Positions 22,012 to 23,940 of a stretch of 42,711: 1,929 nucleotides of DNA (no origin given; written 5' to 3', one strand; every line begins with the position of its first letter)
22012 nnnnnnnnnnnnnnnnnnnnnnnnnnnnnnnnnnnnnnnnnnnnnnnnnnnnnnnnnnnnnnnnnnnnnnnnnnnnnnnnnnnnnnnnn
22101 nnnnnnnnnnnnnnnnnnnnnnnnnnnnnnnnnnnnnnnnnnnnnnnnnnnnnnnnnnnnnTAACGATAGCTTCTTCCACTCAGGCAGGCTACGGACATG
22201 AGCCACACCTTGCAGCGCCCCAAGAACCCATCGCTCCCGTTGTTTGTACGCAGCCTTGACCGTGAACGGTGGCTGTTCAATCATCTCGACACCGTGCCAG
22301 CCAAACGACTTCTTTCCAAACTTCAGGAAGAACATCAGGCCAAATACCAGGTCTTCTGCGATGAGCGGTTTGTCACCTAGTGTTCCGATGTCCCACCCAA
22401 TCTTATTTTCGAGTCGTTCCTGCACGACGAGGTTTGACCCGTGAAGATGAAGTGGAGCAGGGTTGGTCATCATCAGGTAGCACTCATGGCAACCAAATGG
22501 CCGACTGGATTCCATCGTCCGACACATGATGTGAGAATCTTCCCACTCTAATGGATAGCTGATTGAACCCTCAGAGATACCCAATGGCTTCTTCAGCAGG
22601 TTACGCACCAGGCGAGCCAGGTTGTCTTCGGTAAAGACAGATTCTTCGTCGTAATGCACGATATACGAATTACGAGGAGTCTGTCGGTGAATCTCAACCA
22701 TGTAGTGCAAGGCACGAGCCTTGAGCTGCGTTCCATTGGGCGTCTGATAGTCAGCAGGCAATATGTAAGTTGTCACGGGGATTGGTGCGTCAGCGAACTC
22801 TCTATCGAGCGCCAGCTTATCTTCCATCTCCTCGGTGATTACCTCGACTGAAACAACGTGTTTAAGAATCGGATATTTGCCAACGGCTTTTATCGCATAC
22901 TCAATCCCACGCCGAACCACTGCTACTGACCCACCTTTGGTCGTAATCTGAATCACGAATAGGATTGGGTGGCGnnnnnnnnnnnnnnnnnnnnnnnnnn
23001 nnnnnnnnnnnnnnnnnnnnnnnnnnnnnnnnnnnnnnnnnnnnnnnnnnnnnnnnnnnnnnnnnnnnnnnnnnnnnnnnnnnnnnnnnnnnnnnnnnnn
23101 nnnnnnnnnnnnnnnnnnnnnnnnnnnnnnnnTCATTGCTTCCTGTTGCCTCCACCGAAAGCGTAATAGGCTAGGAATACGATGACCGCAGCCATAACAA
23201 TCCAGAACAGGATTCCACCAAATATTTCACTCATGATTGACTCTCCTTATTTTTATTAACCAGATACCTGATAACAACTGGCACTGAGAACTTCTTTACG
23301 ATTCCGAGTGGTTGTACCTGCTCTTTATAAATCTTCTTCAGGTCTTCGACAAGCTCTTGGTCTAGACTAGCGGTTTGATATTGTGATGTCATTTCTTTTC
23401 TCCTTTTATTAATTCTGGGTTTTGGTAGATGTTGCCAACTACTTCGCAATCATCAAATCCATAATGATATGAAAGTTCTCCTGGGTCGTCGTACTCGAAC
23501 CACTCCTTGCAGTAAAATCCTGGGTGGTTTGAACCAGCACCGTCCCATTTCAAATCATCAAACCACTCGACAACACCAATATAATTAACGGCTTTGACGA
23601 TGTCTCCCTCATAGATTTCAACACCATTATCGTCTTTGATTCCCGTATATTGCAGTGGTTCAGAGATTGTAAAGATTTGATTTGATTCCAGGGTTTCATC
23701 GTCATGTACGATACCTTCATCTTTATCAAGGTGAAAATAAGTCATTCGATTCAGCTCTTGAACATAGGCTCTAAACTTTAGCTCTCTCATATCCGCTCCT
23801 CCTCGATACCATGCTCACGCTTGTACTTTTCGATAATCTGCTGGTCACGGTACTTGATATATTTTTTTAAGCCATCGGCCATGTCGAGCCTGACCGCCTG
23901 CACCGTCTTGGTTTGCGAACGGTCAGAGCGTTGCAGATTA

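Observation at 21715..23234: Phage-encoded membrane-embedded processive-type GT2 synthase coupled to a 33-aa membrane micro-protein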

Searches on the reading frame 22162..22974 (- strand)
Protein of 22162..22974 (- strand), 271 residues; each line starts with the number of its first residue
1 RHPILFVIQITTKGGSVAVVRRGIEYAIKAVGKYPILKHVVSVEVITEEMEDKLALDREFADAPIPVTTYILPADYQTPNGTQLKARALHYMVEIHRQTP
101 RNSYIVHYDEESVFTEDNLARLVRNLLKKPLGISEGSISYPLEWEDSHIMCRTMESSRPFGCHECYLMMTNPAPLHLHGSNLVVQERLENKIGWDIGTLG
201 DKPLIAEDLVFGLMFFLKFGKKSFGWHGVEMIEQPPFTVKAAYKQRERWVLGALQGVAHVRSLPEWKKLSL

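Call 55: search_solved_structures(query=A2, max_evalue=10, show_alignments=5)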
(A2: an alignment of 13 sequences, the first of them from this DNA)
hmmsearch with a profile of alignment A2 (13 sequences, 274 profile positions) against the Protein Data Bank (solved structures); distinct sequences matched with E-value up to 10: 1.
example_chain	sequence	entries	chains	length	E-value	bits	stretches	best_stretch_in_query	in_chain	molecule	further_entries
2n25_A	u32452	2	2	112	6.5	9.2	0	159-181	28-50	Zinc finger and BTB domain-containing protein 17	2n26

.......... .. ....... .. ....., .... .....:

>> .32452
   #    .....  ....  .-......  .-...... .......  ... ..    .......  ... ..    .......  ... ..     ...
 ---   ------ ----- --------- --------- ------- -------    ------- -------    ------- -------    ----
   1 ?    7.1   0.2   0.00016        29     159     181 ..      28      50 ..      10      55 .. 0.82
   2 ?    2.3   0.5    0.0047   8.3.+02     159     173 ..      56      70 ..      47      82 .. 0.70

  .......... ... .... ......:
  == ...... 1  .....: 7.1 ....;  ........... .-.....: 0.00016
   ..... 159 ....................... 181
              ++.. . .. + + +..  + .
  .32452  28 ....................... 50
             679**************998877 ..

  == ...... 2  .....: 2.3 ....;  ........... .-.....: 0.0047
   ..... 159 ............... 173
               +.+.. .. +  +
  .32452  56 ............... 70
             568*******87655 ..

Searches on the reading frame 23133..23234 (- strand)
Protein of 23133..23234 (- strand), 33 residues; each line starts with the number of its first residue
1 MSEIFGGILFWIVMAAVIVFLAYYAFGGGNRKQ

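Call 4: search_protein_families(library=pfam, proteins=[window:23133-23234:-], max_evalue=1)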
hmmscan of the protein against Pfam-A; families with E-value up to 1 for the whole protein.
window:23133-23234:- (33 aa): 4 families
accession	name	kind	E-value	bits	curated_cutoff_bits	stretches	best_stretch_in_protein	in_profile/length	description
PF17336.7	DUF5368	-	0.028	15.1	25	1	2-24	14-37/112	Family of unknown function (DUF5368)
PF06480.20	FtsH_ext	-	0.063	13.9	25.5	1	8-30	1-25/103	FtsH Extracellular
PF05545.16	FixQ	-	0.45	10.9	29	1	5-32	9-36/49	Cbb3-type cytochrome oxidase component FixQ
PF21314.2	TM_ErbB1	-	0.6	10.4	27.1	1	5-21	6-22/36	Epidermal growth factor receptor transmembrane-juxtamembrane segment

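Call 5: search_protein_families(library=phrogs, proteins=[window:23133-23234:-], max_evalue=0.01)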
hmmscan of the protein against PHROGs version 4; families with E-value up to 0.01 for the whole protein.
window:23133-23234:- (33 aa): 0 families

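Call 69: search_protein_families(library=padloc, proteins=[window:23133-23234:-], max_evalue=0.01)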
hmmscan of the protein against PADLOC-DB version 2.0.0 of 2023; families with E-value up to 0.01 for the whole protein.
window:23133-23234:- (33 aa): 0 families

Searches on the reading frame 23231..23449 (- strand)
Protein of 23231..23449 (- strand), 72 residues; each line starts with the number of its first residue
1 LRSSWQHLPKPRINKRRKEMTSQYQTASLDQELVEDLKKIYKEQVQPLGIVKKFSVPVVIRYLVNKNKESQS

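Call 4: search_protein_families(library=pfam, proteins=[window:23231-23449:-], max_evalue=1)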
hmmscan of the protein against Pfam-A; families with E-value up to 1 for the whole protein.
window:23231-23449:- (72 aa): 1 family
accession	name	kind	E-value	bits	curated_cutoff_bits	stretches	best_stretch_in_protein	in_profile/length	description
PF16880.10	EHD_N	-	0.17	12.2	21.5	1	37-48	2-13/33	N-terminal EH-domain containing protein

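Call 5: search_protein_families(library=phrogs, proteins=[window:23231-23449:-], max_evalue=0.01)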
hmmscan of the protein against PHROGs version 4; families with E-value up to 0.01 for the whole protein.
window:23231-23449:- (72 aa): 0 families

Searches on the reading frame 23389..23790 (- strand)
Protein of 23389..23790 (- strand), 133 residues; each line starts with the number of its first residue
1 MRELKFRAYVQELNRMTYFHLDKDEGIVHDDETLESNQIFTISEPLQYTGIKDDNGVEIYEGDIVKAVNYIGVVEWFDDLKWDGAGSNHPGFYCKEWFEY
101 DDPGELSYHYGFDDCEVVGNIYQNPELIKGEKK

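Call 4: search_protein_families(library=pfam, proteins=[window:23389-23790:-], max_evalue=1)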
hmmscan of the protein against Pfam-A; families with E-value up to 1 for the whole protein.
window:23389-23790:- (133 aa): 1 family
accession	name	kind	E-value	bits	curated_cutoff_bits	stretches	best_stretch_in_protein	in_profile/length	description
PF09643.15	YopX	-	1.2e-18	67.8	22.4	1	5-129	1-128/128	YopX protein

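Call 5: search_protein_families(library=phrogs, proteins=[window:23389-23790:-], max_evalue=0.01)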
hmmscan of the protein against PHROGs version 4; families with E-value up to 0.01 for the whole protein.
window:23389-23790:- (133 aa): 5 families
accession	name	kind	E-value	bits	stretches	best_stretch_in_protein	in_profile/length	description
phrog_98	-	unknown function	1.3e-28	100.9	1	1-132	25-154/208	-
phrog_8684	-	unknown function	2e-11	45.1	1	47-131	63-163/164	-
phrog_24347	-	unknown function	3.1e-06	27.6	1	39-69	166-196/245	-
phrog_17106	-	unknown function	0.00055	20.7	1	29-69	121-160/229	-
phrog_9246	-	unknown function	0.0066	17.7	0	42-67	50-75/82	-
